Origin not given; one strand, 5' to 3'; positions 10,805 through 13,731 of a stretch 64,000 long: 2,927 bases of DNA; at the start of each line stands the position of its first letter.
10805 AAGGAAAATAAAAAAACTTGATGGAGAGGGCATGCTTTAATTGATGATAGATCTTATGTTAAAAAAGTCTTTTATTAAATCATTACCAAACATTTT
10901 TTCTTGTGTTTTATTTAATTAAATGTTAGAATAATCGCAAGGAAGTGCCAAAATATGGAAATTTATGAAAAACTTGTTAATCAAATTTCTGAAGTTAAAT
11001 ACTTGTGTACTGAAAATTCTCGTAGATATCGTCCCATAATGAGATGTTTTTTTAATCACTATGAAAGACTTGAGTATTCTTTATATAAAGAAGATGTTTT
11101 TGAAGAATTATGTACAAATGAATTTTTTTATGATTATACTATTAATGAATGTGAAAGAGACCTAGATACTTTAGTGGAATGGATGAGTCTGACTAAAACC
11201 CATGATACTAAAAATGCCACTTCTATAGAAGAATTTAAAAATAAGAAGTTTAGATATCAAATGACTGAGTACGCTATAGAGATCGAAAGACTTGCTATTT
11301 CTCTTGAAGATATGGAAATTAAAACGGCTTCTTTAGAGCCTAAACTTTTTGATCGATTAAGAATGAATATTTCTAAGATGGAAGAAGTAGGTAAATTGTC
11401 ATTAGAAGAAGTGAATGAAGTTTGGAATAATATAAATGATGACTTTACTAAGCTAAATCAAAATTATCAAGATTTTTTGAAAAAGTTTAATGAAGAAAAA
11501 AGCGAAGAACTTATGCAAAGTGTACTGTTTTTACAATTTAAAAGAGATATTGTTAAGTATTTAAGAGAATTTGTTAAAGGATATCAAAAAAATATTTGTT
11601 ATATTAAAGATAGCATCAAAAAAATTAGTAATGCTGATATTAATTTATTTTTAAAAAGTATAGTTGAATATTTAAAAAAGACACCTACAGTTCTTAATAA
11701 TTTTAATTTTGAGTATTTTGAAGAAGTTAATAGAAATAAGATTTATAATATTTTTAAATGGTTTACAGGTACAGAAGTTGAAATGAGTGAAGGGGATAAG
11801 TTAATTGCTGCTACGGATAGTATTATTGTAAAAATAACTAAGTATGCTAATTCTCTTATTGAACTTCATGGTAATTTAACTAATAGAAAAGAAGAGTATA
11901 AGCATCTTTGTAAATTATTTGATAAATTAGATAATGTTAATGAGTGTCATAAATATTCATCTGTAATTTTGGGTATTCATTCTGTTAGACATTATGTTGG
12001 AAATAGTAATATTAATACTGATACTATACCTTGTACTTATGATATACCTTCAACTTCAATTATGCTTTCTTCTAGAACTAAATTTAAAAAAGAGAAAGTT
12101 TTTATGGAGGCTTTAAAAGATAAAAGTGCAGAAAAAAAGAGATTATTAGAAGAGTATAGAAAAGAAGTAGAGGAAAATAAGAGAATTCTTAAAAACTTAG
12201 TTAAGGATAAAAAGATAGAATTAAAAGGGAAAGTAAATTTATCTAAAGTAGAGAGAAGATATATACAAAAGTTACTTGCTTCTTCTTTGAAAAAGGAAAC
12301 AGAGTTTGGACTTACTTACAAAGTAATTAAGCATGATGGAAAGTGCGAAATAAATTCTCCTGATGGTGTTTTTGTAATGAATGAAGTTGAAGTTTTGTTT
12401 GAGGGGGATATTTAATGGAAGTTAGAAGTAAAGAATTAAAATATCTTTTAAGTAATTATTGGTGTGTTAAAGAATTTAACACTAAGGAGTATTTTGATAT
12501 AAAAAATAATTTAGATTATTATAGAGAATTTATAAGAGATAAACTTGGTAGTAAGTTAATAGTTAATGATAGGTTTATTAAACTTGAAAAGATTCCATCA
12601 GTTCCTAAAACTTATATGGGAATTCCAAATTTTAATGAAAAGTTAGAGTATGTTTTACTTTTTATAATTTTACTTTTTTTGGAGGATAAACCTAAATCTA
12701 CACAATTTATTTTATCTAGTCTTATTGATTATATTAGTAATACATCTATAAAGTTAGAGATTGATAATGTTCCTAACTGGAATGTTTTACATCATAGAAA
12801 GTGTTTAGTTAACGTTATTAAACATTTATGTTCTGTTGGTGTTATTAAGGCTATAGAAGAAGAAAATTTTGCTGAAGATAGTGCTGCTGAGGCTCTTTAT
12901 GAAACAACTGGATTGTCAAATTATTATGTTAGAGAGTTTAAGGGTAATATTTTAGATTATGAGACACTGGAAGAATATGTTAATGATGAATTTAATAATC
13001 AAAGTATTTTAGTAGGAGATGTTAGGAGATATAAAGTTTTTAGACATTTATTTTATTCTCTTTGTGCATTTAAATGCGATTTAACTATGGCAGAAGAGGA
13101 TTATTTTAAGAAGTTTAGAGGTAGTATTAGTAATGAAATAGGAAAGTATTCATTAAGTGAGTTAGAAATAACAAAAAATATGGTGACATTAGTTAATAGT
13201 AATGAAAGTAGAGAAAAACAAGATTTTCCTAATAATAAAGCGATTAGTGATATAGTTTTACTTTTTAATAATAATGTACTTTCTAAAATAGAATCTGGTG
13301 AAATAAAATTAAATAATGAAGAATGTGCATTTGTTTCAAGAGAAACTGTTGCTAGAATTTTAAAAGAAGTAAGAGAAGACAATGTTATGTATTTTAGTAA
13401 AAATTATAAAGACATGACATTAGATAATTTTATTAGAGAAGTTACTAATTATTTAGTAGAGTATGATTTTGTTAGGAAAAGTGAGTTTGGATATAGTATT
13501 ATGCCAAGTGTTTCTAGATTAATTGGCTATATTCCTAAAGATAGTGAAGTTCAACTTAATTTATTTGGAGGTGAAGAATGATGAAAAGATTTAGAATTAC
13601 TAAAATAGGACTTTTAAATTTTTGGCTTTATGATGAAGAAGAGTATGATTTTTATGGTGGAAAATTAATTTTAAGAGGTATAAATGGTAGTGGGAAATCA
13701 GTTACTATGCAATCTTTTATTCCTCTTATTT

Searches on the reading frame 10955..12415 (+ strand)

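Call 22: search_protein_families(library=ncbifam, proteins=[window:10955-12415:+], max_evalue=0.00001)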
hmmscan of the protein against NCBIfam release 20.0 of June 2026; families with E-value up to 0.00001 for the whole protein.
window:10955-12415:+ (486 aa): 1 family
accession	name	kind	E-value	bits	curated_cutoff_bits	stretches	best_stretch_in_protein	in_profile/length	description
TIGR02677.1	TIGR02677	hypoth_equivalog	2.4e-67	227.7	165.85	1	13-473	2-480/494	TIGR02677 family protein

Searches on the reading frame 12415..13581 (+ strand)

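Call 22: search_protein_families(library=ncbifam, proteins=[window:12415-13581:+], max_evalue=0.00001)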
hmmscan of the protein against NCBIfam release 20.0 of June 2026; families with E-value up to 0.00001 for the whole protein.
window:12415-13581:+ (388 aa): 1 family
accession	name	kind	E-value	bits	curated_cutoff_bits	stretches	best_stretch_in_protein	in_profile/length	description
TIGR02678.1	TIGR02678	hypoth_equivalog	1.3e-30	106.8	124.65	1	8-355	2-354/376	TIGR02678 family protein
